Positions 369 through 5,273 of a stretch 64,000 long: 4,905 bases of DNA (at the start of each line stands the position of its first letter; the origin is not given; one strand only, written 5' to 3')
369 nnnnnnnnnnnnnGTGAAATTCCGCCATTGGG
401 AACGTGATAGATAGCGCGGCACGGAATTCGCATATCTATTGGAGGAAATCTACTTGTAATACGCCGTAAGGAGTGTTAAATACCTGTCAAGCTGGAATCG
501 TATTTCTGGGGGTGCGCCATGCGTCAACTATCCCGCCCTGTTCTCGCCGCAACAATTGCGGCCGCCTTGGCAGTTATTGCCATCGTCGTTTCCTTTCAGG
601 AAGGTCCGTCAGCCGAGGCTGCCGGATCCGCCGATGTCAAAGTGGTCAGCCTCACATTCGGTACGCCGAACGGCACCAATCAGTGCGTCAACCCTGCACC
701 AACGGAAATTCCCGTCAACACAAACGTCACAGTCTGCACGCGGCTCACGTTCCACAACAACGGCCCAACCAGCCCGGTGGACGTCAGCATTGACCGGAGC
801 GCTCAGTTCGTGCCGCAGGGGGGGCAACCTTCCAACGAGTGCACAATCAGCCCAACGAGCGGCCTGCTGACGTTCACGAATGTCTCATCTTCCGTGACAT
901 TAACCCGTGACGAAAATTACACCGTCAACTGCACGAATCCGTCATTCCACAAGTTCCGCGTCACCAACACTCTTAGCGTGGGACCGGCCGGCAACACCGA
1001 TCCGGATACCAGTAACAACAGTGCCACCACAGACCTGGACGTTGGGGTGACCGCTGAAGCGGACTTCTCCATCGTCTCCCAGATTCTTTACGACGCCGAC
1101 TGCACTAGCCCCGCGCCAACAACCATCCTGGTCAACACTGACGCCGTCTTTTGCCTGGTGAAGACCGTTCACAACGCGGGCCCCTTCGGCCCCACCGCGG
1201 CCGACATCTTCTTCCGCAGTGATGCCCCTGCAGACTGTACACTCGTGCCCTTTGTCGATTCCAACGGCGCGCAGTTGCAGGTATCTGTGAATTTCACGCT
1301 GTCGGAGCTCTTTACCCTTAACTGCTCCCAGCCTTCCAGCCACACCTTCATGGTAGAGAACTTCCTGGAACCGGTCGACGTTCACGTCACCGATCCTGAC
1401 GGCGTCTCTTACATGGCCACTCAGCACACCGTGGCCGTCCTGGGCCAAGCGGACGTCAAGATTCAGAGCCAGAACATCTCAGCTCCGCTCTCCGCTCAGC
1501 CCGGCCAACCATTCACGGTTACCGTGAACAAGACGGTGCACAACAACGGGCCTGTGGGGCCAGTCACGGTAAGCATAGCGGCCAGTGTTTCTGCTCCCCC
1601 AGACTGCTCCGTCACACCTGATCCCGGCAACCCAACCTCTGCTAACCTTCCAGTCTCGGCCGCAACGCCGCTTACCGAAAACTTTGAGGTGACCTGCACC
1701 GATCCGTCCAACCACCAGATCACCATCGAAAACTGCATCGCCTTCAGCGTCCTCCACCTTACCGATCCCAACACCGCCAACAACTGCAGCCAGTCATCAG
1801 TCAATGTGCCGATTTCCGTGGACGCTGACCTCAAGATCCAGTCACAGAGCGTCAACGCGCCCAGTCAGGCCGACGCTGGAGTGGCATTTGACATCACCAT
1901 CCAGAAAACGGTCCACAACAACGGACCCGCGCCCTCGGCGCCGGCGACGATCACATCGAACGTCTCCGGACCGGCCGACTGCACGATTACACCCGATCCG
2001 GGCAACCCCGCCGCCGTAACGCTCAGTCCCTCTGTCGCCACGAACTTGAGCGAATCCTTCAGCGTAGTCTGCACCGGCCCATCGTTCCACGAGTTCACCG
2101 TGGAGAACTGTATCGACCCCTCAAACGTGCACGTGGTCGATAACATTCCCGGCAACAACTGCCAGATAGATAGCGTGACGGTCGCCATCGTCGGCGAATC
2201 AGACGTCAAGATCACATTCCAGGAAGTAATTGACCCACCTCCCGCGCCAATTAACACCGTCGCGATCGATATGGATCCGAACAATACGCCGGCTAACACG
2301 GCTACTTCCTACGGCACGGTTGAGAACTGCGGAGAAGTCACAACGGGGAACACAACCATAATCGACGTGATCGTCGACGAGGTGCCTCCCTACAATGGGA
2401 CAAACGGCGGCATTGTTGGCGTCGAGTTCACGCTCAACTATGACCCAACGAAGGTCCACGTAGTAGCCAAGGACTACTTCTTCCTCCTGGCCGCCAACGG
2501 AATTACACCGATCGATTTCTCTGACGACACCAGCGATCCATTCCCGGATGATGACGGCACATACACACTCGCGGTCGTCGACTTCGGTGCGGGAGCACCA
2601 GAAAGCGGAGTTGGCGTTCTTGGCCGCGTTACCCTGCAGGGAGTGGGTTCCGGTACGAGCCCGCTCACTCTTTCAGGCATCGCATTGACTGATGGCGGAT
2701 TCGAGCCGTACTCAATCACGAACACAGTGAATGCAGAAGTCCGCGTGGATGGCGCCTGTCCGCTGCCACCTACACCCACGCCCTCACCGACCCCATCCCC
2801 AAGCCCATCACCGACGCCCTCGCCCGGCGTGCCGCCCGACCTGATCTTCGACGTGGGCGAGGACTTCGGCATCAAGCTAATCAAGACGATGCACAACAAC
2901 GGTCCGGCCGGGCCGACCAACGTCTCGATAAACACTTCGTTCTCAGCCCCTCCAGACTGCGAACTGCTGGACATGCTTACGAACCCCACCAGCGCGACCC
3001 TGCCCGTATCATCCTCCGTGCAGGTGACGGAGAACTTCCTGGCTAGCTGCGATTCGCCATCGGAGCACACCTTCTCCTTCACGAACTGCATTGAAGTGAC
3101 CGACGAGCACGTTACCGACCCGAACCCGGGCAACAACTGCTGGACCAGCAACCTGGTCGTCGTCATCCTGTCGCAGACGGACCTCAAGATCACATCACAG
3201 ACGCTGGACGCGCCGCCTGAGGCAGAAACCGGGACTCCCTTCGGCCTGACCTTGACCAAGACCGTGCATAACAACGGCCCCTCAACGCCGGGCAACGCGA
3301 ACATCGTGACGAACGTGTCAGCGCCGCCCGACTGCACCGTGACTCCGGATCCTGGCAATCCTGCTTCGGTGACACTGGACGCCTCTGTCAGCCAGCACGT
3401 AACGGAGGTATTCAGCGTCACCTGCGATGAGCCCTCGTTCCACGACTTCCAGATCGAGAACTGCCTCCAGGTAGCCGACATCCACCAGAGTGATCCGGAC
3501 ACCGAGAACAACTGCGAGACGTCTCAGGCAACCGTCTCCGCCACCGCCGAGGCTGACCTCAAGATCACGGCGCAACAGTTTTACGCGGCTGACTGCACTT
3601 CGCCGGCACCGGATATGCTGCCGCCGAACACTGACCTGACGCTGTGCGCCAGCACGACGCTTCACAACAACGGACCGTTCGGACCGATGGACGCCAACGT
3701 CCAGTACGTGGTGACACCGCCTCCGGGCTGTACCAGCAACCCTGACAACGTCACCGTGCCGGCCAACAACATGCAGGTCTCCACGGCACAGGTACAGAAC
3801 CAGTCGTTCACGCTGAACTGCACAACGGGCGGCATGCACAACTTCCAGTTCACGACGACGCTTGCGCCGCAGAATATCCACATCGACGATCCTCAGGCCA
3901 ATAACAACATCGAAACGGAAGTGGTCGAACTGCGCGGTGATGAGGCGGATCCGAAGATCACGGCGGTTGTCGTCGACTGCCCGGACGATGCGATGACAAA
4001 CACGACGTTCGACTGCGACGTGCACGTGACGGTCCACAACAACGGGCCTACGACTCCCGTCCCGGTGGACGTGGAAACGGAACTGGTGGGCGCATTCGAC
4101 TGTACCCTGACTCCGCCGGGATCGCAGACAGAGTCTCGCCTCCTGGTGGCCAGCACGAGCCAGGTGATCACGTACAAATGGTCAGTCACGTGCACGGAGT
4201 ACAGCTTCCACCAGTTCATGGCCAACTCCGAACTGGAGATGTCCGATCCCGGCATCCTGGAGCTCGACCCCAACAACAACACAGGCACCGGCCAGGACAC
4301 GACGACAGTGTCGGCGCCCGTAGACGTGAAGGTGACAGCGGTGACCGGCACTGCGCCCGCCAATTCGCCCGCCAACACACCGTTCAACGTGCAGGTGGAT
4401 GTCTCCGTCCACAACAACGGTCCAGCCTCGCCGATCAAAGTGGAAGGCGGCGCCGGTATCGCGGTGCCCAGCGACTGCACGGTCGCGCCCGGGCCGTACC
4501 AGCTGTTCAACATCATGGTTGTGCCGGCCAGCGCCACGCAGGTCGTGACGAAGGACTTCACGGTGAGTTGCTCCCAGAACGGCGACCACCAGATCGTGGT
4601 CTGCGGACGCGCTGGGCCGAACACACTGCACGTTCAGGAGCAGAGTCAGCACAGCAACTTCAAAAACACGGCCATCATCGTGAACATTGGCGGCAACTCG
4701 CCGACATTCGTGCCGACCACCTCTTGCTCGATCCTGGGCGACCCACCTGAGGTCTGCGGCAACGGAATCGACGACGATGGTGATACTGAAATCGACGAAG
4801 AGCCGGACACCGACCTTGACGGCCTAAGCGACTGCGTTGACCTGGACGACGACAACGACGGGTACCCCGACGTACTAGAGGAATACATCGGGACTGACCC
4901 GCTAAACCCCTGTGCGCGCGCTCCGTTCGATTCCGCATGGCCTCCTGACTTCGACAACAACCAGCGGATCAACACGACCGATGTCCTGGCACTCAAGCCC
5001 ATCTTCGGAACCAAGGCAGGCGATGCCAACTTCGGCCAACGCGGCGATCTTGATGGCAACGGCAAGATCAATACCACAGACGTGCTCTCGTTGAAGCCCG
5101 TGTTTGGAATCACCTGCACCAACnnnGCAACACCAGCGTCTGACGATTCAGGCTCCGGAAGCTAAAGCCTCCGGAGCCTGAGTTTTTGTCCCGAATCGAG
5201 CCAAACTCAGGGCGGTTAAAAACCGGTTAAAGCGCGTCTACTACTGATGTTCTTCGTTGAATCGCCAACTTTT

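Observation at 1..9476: Non-cellulosomal-looking cohesin-dockerin surface display locus in a high-GC genome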

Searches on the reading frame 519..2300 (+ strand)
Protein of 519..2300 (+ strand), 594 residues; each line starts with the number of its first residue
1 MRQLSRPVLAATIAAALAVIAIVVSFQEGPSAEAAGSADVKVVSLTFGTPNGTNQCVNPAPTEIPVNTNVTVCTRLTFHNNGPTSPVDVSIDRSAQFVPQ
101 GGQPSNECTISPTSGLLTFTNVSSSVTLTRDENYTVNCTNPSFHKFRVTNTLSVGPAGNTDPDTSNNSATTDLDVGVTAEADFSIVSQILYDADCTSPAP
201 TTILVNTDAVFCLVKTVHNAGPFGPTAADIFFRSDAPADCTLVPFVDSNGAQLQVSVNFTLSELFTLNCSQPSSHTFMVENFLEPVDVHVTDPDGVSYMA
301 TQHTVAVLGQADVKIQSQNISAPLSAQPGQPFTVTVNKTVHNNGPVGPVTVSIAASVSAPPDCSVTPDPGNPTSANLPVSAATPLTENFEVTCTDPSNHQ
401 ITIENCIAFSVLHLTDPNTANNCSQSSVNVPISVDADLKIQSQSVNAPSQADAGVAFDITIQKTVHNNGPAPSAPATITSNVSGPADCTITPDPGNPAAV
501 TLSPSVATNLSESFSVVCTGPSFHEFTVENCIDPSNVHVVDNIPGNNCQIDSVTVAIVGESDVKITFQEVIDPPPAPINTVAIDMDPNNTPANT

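Call 27: search_protein_families(library=pfam, proteins=[window:519-2300:+], max_evalue=10)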
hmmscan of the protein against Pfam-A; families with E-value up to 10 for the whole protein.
window:519-2300:+ (594 aa): 6 families
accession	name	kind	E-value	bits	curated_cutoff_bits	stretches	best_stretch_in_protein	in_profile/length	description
PF07705.17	CARDB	-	0.013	16.1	22.7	1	436-547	2-97/101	CARDB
PF24351.1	DUF7511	-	0.047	13.6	27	0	476-493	4-21/47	Domain of unknown function (DUF7511)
PF23667.1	CUB_CDCP1_1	-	0.051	13.9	27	2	349-403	11-66/72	CDCP1 CUB domain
PF17789.7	MG4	-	0.68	10.6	24.7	1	327-359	11-42/95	Macroglobulin domain MG4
PF24801.1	FNIII-A_GpJ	-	1.3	9.6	27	1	121-206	4-88/126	Tip attachment protein J,FNIII-A domain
PF22797.1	SlpA_D2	-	1.5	9.8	24.5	1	419-479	39-99/102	SlpA domain II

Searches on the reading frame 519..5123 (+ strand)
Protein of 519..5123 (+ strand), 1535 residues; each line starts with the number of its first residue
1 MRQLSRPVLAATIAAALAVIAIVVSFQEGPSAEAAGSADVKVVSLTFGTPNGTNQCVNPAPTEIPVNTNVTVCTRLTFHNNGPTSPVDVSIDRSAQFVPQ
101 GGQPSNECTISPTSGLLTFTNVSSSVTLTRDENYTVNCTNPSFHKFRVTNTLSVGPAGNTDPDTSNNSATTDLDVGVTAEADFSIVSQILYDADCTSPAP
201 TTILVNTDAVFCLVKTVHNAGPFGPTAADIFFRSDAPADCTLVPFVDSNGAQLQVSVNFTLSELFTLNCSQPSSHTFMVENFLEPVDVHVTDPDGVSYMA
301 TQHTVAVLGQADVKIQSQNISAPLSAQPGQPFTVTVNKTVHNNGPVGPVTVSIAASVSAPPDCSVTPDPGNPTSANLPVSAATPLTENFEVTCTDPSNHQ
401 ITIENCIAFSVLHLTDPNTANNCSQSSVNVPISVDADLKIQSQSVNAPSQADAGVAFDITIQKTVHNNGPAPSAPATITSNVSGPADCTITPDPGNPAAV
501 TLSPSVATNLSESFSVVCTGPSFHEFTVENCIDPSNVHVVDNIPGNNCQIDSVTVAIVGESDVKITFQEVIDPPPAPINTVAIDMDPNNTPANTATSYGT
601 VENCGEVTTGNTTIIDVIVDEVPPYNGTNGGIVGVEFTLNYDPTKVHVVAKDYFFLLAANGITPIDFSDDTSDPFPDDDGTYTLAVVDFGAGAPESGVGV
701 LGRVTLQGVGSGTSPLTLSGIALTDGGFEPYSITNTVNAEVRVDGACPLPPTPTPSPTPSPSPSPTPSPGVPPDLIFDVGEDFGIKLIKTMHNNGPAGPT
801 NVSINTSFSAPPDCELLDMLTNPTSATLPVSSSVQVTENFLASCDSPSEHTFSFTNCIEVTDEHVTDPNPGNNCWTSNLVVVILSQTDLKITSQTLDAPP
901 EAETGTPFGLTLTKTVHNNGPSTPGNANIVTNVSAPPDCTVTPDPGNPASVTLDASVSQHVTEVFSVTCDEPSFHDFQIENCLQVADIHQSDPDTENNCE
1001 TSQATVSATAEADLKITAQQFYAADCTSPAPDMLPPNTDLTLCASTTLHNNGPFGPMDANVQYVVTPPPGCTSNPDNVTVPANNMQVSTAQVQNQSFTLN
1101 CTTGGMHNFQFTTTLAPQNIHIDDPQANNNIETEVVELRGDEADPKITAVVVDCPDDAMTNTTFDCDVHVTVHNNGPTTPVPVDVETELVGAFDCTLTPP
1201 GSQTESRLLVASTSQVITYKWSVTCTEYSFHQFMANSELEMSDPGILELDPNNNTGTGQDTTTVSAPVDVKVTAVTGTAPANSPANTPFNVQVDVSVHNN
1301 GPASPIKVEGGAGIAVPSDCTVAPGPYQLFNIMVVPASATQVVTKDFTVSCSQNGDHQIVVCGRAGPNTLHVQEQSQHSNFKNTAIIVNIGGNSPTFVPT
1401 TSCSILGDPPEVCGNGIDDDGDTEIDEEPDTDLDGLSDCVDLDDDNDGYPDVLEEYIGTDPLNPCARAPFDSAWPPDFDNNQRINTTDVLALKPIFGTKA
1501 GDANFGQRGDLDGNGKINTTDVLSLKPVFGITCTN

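Call 9: search_protein_families(library=pfam, proteins=[window:519-5123:+], max_evalue=1)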
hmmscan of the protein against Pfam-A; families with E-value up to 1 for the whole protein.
window:519-5123:+ (1535 aa): 2 families
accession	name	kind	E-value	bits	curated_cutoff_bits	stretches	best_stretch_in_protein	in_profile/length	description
PF00404.24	Dockerin_1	-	3.2e-07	30.9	22.9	1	1477-1526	3-53/57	Dockerin type I domain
PF18884.5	TSP3_bac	-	0.0001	22.5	25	1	1443-1464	1-22/22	Bacterial TSP3 repeat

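Call 63: search_protein_families(library=ncbifam, proteins=[window:519-5123:+], max_evalue=1)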
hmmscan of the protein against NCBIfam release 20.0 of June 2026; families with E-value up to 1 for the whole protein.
window:519-5123:+ (1535 aa): 1 family
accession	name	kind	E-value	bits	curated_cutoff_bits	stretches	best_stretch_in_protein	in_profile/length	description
NF053691.1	BamM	equivalog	0.043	12.8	315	1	1428-1454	264-290/376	BamM family beta-barrel-assembly machinery protein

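Call 80: list_cluster_members(proteins=[P0001, window:519-5123:+, window:5535-6512:+, window:6673-7677:+, window:8709-9473:+, window:9683-11320:+, window:32169-34664:-])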
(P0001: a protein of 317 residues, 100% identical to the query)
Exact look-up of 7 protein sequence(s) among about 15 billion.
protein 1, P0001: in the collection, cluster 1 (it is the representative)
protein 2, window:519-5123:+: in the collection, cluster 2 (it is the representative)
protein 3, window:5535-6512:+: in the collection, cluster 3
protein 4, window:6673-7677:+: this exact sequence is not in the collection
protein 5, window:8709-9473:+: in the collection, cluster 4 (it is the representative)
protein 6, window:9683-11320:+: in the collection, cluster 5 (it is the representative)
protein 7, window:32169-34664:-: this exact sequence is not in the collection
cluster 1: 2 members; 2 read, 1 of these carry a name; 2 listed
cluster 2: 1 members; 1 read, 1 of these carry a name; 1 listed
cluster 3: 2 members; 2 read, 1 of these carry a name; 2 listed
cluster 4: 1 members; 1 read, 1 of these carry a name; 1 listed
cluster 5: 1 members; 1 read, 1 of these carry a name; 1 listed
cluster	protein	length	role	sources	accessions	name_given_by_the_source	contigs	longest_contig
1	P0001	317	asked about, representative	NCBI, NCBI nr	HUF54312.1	MAG TPA: cohesin domain-containing protein [Dehalococcoidia bacterium] | cohesin domain-containing protein [Dehalococcoidia bacterium]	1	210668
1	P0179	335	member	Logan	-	-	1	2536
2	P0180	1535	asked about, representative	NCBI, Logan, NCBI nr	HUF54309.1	MAG TPA: dockerin type I domain-containing protein [Dehalococcoidia bacterium] | dockerin type I domain-containing protein [Dehalococcoidia bacterium]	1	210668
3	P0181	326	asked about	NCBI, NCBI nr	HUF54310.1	MAG TPA: cohesin domain-containing protein [Dehalococcoidia bacterium] | cohesin domain-containing protein [Dehalococcoidia bacterium]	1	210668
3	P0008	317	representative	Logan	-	-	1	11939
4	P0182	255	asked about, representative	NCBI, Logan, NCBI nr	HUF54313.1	MAG TPA: cohesin domain-containing protein [Dehalococcoidia bacterium] | cohesin domain-containing protein [Dehalococcoidia bacterium]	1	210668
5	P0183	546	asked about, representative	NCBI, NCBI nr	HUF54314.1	MAG TPA: thrombospondin type 3 repeat-containing protein [Dehalococcoidia bacterium] | thrombospondin type 3 repeat-containing protein [Dehalococcoidia bacterium]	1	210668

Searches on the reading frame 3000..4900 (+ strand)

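Call 27: search_protein_families(library=pfam, proteins=[window:3000-4900:+], max_evalue=10)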
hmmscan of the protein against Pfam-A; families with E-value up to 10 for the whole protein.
window:3000-4900:+ (633 aa): 1 family
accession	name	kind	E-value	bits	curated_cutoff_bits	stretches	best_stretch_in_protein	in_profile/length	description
PF18884.5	TSP3_bac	-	0.04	14.2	25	1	616-633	1-18/22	Bacterial TSP3 repeat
